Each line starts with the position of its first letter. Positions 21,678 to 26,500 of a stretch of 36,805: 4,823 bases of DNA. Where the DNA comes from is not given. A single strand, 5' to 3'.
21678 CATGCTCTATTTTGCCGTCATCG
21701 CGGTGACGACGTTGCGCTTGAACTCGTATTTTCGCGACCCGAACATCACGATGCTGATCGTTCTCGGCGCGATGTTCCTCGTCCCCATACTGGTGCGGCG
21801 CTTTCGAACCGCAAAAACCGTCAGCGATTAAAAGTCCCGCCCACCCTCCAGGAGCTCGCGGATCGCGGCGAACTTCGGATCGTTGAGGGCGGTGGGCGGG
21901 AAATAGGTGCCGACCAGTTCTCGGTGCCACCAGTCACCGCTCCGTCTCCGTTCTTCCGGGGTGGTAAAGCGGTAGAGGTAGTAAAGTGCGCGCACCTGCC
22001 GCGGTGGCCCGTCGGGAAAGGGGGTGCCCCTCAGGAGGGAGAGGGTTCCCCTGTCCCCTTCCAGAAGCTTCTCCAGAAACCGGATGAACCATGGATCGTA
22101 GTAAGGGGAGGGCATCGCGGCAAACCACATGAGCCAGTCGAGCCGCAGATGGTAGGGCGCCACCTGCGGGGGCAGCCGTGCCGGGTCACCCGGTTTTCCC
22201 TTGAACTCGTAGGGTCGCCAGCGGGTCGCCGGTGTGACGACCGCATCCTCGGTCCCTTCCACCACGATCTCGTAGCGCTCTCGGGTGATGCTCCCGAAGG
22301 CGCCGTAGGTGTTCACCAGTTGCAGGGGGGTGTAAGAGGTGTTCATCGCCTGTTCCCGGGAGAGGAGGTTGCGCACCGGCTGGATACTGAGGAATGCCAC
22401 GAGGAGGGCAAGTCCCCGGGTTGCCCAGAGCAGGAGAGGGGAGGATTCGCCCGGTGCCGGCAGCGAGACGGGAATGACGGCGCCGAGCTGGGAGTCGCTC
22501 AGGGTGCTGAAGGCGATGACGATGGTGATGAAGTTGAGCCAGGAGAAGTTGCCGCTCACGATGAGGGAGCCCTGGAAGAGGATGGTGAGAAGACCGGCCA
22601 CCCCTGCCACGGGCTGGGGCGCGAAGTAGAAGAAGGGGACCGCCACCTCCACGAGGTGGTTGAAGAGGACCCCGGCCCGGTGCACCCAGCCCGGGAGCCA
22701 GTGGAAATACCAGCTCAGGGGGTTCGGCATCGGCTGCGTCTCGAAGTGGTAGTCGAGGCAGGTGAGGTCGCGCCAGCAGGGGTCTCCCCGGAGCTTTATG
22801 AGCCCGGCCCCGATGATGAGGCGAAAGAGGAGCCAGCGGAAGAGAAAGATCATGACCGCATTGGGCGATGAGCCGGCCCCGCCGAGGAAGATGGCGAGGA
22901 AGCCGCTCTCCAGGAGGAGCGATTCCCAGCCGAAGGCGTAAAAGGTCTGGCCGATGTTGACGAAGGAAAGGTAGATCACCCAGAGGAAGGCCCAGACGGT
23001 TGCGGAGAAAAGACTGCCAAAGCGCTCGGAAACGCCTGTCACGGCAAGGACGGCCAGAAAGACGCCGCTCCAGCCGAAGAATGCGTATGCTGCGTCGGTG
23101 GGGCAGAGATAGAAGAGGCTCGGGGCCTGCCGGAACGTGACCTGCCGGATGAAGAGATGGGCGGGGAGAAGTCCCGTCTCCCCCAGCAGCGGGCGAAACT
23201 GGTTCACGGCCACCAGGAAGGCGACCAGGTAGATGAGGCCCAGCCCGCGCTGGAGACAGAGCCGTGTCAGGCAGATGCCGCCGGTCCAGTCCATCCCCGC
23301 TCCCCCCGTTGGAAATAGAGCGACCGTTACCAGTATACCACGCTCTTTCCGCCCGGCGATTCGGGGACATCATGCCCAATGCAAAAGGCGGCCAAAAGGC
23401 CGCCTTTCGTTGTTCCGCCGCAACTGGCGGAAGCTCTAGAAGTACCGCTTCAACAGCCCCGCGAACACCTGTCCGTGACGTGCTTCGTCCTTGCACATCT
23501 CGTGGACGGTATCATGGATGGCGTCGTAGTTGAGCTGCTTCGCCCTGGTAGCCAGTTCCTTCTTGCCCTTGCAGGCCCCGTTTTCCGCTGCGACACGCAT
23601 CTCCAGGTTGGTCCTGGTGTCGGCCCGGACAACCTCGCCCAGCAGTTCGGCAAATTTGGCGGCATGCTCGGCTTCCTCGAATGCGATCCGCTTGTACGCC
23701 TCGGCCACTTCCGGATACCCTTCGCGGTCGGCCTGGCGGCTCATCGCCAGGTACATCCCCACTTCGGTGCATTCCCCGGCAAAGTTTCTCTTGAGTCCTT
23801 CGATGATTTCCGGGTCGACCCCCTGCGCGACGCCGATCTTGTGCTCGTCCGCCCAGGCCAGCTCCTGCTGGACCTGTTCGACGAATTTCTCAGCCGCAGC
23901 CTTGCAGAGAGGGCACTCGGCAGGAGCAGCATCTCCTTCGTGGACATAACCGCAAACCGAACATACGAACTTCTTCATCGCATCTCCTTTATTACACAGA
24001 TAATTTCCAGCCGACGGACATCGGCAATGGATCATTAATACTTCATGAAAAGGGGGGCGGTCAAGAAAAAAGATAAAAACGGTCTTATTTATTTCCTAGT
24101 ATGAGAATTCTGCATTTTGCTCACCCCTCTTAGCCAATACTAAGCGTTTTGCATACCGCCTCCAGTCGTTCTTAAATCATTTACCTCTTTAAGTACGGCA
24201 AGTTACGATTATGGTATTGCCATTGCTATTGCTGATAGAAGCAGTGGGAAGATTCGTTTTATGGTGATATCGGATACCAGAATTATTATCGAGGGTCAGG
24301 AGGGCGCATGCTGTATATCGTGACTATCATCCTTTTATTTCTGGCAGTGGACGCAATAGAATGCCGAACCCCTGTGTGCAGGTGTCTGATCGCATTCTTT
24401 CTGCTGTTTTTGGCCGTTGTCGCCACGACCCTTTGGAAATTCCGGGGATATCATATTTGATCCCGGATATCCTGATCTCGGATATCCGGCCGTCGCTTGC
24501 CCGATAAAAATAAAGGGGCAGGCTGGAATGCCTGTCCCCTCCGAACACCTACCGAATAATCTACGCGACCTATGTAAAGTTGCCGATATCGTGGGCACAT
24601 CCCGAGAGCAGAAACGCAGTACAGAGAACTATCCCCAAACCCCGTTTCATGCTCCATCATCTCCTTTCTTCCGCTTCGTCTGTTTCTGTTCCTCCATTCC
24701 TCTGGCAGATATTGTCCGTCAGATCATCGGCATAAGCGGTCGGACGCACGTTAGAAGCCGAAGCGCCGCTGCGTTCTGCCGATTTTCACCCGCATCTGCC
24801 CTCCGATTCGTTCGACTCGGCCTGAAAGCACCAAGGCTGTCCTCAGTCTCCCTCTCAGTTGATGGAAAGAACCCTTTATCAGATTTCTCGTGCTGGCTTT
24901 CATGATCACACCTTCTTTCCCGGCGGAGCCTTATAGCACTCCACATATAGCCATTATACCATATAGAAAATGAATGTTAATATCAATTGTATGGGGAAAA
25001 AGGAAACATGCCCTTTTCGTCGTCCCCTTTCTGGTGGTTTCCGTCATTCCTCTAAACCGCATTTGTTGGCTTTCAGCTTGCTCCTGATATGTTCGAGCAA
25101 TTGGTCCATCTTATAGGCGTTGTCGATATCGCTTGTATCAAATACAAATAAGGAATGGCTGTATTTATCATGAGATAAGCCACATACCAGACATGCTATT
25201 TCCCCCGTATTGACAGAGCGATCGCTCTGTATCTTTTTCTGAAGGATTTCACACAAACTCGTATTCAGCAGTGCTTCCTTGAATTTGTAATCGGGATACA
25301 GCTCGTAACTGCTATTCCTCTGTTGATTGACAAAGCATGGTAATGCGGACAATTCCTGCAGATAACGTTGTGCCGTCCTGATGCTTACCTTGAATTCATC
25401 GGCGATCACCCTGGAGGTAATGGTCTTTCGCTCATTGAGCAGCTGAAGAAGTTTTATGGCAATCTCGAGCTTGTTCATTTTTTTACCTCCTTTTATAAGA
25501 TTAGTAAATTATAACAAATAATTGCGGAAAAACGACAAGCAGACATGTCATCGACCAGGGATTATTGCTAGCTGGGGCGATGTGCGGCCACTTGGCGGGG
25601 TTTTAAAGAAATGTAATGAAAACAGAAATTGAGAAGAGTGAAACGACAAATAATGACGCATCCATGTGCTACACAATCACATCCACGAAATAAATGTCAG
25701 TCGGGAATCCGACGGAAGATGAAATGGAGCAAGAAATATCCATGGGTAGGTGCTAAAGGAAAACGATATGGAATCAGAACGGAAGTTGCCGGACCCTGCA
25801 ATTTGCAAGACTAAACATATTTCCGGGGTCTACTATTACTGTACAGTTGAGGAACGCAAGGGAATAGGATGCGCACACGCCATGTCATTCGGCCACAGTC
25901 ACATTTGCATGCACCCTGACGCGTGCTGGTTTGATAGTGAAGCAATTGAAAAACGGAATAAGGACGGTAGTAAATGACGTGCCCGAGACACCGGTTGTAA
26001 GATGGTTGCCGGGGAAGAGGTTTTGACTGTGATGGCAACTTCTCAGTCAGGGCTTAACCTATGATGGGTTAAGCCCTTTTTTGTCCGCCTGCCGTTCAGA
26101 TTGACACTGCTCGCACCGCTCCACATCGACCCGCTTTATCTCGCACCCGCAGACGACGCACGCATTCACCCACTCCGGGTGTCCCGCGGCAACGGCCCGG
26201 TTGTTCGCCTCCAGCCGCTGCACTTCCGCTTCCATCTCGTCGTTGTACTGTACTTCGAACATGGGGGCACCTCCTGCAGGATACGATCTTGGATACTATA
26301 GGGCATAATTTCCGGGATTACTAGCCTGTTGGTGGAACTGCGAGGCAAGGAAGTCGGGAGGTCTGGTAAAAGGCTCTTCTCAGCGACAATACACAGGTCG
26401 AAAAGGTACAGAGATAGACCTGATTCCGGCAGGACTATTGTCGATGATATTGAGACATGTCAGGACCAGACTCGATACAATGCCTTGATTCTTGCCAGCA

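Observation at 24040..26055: Second AT-rich islet carrying an HTH regulator, a Cys/His-rich small protein, small hydrophobic ORFs and a perfect inverted repeat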

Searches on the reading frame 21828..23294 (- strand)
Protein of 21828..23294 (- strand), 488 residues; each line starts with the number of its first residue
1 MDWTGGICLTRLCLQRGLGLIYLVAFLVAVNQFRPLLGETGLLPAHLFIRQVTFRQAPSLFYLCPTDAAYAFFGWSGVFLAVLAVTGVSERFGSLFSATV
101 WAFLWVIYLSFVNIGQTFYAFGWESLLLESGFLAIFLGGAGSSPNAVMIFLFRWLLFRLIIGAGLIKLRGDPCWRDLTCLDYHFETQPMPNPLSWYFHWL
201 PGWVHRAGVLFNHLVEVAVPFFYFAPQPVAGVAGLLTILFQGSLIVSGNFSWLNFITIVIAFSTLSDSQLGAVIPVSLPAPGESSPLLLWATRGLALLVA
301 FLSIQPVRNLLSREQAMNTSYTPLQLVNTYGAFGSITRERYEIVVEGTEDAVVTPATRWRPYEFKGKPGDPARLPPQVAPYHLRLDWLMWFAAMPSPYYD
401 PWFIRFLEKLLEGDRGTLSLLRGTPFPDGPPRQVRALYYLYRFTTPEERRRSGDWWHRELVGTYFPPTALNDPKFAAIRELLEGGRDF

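Call 8: search_protein_families(library=pfam, max_evalue=0.1, proteins=[window:21828-23294:-])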
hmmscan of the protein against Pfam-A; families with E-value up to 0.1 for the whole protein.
window:21828-23294:- (488 aa): 2 families
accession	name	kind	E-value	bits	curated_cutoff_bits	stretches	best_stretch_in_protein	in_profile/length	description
PF06762.20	LMF1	-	6.8e-61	205.6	27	1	119-270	1-161/163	Lipase maturation factor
PF25179.1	LMF1_C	-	2e-49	167.6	34.2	1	326-466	1-139/139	Lipase maturation factor C-terminal domain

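Call 12: find_related_loci(query=window:21828-23294:-, collection=genome_contigs, flank=10000)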
Query window:21828-23294:- (488 aa) in genome_contigs; peptide patterns used: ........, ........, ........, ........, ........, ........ (x = any residue, [..] = any of these).
599 stretches matched a pattern (row limit reached: there are more); 574 encode a relative of the query (tblastn E <= 1e-3); the best 80 are kept; 80 distinct loci.
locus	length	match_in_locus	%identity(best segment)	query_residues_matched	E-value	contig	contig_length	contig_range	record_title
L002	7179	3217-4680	68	1-487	0e+0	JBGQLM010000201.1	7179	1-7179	MAG: Geobacteraceae bacterium isolate OBJ2_061818_050_38 k141_2273700_length_7179_cov_11.0000, whole genome shotgun sequ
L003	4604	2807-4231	69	1-475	0e+0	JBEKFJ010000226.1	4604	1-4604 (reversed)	MAG: Oryzomonas sp. isolate SPRUCE 227 SPRUCE_227_226, whole genome shotgun sequence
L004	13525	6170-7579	69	9-478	0e+0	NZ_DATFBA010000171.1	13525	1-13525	MAG: Geomonas sp. isolate SMAG_U8516 k141_410376, whole genome shotgun sequence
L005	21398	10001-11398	70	9-475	0e+0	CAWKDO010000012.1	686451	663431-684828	MAG: uncultured delta proteobacterium isolate MFD03899.bin.2.34 genome assembly, contig: contig_8350, whole genome shotg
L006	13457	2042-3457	62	9-483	0e+0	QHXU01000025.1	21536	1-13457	MAG: Acidobacteria bacterium isolate gp3 AA111 14_1009_16_30cm_scaffold_26059_curated, whole genome shotgun sequence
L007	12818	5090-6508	62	6-478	0e+0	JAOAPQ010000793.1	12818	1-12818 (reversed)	MAG: Bryobacterales bacterium isolate RYN_18 scaffold_2438708, whole genome shotgun sequence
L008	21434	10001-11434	62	1-478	0e+0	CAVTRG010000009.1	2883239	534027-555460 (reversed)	MAG: uncultured Acidobacteriaceae bacterium isolate MFD09603.bin.1.367 genome assembly, contig: contig_703, whole genome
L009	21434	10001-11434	63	6-483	0e+0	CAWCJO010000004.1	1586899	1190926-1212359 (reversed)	MAG: Bryobacterales bacterium isolate MFD09603.bin.2.231 genome assembly, contig: contig_16860, whole genome shotgun seq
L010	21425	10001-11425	62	6-484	0e+0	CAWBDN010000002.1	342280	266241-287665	MAG: uncultured Acidobacteriaceae bacterium isolate MFD09603.bin.1.369 genome assembly, contig: contig_12913, whole geno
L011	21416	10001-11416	62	6-478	0e+0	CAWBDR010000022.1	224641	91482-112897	MAG: uncultured Acidobacteriaceae bacterium isolate MFD09603.bin.1.116 genome assembly, contig: contig_62999, whole geno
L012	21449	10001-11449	61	1-485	0e+0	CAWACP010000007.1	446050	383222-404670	MAG: uncultured Acidobacteriota bacterium isolate MFD09286.bin.1.87 genome assembly, contig: contig_39818, whole genome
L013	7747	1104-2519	62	9-480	0e+0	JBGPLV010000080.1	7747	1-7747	MAG: Elusimicrobiota bacterium isolate OBJ_0618_7090110_253 k141_2693203_length_7747_cov_11.0000, whole genome shotgun s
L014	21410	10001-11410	62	3-472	0e+0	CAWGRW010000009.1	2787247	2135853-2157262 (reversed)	MAG: uncultured bacterium isolate MFD06435.bin.1.47 genome assembly, contig: contig_17617, whole genome shotgun sequence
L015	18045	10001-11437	61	2-483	0e+0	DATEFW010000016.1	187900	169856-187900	MAG TPA_asm: Bryobacteraceae bacterium isolate SMAG_U8769 k141_2482441, whole genome shotgun sequence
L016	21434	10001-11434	62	6-483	0e+0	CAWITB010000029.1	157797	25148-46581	MAG: Bryobacterales bacterium isolate MFD09603.bin.2.34 genome assembly, contig: contig_37492, whole genome shotgun sequ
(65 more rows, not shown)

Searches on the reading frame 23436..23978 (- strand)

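Call 8: search_protein_families(library=pfam, max_evalue=0.1, proteins=[window:23436-23978:-])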
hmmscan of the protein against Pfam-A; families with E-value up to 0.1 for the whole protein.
window:23436-23978:- (180 aa): 7 families
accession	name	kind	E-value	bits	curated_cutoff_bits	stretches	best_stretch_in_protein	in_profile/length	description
PF02915.23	Rubrerythrin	-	1.9e-16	61.1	22.8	1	61-175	2-136/137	Rubrerythrin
PF21349.2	RUBY_RBDX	-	3.3e-14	52.5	26.5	1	4-32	1-29/30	Rubrerythrin, rubredoxin-like domain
PF00210.30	Ferritin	-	1.6e-05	25.3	24.5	1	60-114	2-56/142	Ferritin-like domain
PF11860.13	Muramidase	-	0.00064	20.5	22.3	0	62-113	80-131/175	N-acetylmuramidase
PF03232.19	COQ7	-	0.00093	19.3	23.5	0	62-116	7-59/169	Ubiquinone biosynthesis protein COQ7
PF03405.20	FA_desaturase_2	-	0.018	14.3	22.7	0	79-124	172-217/325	Fatty acid desaturase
PF23458.2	DUF7130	-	0.084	13.2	35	0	5-33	55-84/89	Domain of unknown function (DUF7130)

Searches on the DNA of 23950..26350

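Call 9: search_rna_families(source=window, start=23950, end=26350, threshold=evalue, max_evalue=5)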
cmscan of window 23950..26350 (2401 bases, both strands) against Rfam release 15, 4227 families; matches with E-value up to 5: 1.
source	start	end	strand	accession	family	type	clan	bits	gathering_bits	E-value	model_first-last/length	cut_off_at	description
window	26177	26272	-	RF00441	snoZ242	Gene; snRNA; snoRNA; CD-box;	-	14.3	90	2.6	1-198/198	no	Small nucleolar RNA Z242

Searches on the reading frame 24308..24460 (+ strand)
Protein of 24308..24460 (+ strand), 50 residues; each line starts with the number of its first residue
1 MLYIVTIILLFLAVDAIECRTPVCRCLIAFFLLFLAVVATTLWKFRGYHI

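Call 8: search_protein_families(library=pfam, max_evalue=0.1, proteins=[window:24308-24460:+])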
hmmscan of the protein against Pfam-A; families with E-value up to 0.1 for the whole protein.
window:24308-24460:+ (50 aa): 0 families

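Call 28: search_protein_families(library=ncbifam, max_evalue=1, proteins=[window:24308-24460:+])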
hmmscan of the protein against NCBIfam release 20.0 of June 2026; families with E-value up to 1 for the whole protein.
window:24308-24460:+ (50 aa): 0 families

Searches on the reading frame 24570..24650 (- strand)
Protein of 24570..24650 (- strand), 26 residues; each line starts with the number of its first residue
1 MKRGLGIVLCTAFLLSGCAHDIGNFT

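Call 8: search_protein_families(library=pfam, max_evalue=0.1, proteins=[window:24570-24650:-])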
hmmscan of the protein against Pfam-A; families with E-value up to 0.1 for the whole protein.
window:24570-24650:- (26 aa): 1 family
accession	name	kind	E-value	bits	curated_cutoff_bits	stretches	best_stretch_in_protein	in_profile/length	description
PF13813.11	MBOAT_2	-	0.03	15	25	1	8-25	52-69/85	Membrane bound O-acyl transferase family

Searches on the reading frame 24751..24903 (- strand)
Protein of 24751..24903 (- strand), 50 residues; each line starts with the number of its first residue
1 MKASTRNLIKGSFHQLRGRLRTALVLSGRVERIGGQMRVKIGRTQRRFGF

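Call 43: search_protein_families(library=pfam, max_evalue=1, proteins=[window:24751-24903:-])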
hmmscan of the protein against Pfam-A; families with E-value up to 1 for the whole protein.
window:24751-24903:- (50 aa): 0 families

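Call 61: search_solved_structures(query=A6, max_evalue=10, show_alignments=2)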
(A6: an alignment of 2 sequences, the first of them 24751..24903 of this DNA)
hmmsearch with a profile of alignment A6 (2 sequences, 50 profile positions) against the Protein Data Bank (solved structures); distinct sequences matched with E-value up to 10: 1.
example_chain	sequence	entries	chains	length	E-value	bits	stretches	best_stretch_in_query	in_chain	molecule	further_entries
7rcu_A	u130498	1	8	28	0.56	13.6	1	6-20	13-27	Protein max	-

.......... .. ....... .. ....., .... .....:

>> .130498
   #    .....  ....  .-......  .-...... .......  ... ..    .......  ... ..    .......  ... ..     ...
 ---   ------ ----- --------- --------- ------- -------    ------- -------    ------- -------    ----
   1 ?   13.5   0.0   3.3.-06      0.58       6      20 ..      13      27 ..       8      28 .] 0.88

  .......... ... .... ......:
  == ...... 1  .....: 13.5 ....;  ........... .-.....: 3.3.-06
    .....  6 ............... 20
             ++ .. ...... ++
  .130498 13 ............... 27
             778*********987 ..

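Call 79: search_protein_families(library=ncbifam, max_evalue=10, proteins=[window:24751-24903:-])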
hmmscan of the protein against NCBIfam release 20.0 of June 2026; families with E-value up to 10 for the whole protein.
window:24751-24903:- (50 aa): 0 families
